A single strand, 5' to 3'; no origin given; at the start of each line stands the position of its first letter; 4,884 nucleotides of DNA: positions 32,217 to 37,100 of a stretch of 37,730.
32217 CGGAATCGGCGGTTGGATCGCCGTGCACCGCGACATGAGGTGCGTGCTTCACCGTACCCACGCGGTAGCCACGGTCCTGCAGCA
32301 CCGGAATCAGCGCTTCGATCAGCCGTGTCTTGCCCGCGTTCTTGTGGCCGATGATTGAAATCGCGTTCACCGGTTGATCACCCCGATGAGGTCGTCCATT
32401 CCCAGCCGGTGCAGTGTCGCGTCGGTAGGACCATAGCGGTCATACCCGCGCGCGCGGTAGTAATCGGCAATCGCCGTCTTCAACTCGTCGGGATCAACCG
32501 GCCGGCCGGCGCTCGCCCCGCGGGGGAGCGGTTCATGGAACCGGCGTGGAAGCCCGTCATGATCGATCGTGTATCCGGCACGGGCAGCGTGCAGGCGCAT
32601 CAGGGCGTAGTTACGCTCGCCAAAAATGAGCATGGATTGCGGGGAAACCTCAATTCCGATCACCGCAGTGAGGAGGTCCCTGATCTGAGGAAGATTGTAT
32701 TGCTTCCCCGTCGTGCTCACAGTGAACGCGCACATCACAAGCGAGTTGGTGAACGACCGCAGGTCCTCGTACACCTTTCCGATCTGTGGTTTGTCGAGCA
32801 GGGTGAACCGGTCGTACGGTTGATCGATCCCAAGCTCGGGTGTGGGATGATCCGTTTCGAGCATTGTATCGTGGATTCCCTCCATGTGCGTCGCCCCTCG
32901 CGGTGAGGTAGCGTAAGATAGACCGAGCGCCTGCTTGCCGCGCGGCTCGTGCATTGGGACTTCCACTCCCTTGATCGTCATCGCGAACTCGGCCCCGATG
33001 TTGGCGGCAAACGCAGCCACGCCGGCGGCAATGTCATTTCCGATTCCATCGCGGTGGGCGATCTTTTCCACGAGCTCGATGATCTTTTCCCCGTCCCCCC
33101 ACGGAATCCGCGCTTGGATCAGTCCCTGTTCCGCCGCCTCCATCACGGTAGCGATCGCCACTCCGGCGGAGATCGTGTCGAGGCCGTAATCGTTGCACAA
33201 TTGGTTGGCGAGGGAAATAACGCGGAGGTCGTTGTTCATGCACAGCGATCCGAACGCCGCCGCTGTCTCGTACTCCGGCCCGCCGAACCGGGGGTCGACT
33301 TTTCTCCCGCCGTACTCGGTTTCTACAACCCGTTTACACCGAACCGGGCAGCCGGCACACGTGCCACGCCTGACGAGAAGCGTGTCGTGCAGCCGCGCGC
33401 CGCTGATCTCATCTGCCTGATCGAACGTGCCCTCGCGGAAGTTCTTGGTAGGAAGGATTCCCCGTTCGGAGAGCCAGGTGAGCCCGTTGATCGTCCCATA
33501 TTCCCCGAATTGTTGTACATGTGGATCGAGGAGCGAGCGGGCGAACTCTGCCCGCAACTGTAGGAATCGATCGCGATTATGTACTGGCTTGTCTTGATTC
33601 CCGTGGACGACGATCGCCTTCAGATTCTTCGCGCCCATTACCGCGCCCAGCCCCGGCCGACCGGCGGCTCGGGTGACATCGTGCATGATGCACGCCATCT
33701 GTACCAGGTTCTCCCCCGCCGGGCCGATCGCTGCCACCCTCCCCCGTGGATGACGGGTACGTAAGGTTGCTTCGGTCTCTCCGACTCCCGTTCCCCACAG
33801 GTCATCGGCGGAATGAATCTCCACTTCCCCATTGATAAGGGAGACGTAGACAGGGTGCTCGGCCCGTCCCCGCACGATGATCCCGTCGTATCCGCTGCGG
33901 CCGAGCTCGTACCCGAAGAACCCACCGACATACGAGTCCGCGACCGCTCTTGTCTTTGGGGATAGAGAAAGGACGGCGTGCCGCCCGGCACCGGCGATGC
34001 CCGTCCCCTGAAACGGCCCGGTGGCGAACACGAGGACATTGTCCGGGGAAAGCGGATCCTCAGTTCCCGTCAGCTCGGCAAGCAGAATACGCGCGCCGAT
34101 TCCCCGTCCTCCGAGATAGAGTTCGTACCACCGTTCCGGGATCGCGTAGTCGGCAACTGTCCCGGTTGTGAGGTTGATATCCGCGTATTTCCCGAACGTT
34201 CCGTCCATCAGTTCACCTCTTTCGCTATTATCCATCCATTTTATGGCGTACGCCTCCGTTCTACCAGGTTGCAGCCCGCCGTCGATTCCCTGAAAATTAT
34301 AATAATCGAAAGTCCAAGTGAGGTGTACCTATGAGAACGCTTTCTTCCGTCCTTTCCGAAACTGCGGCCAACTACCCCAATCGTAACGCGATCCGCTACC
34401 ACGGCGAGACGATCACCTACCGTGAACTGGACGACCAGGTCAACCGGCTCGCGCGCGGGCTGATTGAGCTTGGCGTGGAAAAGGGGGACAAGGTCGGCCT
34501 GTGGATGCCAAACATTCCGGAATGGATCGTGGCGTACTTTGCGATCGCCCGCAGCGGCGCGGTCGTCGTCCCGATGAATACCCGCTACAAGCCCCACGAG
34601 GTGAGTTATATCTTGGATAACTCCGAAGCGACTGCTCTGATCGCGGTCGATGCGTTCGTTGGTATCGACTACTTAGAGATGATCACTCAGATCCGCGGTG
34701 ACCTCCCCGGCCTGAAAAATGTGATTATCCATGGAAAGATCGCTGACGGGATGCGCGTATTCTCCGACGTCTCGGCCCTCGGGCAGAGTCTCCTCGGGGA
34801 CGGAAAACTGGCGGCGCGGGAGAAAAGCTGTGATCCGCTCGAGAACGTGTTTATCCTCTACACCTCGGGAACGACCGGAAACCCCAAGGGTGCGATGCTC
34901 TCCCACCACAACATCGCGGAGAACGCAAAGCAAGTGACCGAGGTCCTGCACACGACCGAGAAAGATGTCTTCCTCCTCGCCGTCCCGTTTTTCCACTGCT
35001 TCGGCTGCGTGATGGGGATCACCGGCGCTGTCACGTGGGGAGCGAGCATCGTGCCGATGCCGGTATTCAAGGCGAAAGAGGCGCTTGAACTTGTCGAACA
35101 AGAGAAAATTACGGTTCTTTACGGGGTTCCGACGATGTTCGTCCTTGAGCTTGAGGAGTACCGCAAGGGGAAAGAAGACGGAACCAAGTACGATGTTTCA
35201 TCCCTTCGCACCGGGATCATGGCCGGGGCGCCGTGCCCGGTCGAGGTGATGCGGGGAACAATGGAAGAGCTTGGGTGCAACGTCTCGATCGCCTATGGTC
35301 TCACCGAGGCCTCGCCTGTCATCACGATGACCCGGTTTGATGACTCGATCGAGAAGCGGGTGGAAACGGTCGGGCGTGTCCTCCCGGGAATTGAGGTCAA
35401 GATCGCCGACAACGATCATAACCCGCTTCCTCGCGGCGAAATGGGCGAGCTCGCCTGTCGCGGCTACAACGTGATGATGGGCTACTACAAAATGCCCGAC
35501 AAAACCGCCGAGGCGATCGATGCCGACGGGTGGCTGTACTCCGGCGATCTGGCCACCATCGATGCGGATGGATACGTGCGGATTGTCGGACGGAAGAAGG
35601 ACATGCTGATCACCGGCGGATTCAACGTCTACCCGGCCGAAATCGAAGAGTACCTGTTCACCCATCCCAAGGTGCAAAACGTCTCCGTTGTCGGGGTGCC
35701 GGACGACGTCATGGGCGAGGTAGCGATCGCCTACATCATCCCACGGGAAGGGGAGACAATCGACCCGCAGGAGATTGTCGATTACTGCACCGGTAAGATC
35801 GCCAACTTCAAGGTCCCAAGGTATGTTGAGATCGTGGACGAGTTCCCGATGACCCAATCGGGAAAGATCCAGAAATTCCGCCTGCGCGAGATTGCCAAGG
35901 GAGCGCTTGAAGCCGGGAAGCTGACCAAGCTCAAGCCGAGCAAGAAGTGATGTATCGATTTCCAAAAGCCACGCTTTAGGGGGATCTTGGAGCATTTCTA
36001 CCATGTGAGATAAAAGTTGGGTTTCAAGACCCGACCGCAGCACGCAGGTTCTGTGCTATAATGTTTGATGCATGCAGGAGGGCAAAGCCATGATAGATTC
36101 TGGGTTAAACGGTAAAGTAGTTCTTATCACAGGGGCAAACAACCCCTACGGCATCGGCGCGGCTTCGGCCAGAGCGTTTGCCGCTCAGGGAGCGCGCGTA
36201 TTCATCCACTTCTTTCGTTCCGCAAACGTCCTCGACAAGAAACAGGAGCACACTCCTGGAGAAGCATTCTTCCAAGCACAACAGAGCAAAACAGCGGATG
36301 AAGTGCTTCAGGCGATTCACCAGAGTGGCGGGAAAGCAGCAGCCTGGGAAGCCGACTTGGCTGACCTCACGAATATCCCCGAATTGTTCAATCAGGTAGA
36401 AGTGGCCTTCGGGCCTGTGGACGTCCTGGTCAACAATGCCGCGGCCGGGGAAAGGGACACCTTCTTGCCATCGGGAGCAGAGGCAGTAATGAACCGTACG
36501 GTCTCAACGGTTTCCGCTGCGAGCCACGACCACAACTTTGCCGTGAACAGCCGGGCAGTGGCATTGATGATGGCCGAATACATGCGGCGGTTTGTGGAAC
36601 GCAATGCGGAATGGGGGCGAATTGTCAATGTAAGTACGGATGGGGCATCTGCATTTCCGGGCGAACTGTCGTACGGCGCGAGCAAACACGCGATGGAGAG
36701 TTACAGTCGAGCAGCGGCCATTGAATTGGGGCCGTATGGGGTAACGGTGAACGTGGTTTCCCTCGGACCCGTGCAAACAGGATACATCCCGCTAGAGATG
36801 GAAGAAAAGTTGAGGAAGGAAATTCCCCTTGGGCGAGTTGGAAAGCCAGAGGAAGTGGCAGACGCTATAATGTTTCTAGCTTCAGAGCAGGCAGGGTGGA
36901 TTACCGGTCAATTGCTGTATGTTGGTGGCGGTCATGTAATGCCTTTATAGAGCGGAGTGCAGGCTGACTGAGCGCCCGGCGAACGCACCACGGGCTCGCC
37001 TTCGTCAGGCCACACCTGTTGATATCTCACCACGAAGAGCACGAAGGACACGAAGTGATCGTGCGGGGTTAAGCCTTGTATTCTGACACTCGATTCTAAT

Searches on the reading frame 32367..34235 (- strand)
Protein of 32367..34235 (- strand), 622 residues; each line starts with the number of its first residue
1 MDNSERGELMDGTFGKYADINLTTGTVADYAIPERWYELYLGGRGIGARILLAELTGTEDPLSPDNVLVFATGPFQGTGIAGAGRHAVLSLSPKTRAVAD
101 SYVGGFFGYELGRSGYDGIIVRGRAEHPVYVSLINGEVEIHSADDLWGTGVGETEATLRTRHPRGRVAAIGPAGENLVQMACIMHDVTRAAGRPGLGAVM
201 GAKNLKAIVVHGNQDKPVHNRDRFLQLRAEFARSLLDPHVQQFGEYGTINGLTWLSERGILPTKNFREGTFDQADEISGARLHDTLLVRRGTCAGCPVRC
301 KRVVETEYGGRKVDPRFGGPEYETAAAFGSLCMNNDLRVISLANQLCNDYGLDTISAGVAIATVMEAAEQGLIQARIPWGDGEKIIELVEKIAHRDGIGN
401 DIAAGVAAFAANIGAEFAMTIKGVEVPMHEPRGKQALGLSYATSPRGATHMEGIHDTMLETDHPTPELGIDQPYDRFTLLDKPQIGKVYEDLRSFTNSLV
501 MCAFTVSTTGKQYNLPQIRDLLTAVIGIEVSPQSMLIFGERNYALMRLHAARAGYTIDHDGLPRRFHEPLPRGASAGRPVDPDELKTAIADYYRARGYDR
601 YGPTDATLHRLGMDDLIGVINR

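Call 63: search_protein_families(library=pfam, proteins=[window:32367-34235:-], max_evalue=0.00001)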
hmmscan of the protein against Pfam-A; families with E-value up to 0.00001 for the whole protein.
window:32367-34235:- (622 aa): 2 families
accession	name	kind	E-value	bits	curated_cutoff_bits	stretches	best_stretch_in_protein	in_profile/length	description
PF01314.23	AFOR_C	-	4.6e-115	385.3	27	1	238-613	14-385/385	Aldehyde ferredoxin oxidoreductase, domains 2 & 3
PF02730.20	AFOR_N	-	6.4e-73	245.2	29.8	1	15-212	1-198/199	Aldehyde ferredoxin oxidoreductase, N-terminal domain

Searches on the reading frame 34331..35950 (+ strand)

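Call 63: search_protein_families(library=pfam, proteins=[window:34331-35950:+], max_evalue=0.00001)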
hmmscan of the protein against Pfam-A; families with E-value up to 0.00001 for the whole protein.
window:34331-35950:+ (539 aa): 2 families
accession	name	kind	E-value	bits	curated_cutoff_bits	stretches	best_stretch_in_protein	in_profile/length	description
PF00501.34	AMP-binding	-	1.6e-106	356.8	29.9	1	9-386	2-384/384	AMP-binding enzyme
PF13193.12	AMP-binding_C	-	3.7e-21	76.3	24.5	1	437-512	1-76/76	AMP-binding enzyme C-terminal domain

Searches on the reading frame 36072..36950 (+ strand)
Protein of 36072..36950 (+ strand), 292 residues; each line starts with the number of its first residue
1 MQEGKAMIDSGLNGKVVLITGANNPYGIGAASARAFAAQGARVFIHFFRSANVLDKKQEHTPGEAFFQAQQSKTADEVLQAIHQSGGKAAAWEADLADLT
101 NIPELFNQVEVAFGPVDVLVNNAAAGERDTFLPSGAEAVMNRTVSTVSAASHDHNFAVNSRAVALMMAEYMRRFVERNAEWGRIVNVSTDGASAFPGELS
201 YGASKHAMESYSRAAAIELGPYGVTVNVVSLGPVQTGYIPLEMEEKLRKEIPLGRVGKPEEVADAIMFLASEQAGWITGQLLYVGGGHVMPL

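Call 63: search_protein_families(library=pfam, proteins=[window:36072-36950:+], max_evalue=0.00001)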
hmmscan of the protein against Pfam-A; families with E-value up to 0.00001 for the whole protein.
window:36072-36950:+ (292 aa): 3 families
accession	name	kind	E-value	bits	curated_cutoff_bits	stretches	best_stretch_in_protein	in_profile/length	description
PF13561.12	adh_short_C2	-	1.1e-47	163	27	1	69-287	26-234/236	Enoyl-(Acyl carrier protein) reductase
PF00106.31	adh_short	-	1.3e-35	123.2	26.6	1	69-237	31-185/195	short chain dehydrogenase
PF08659.16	KR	-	2.9e-06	27.8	22.6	1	17-154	3-120/180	KR domain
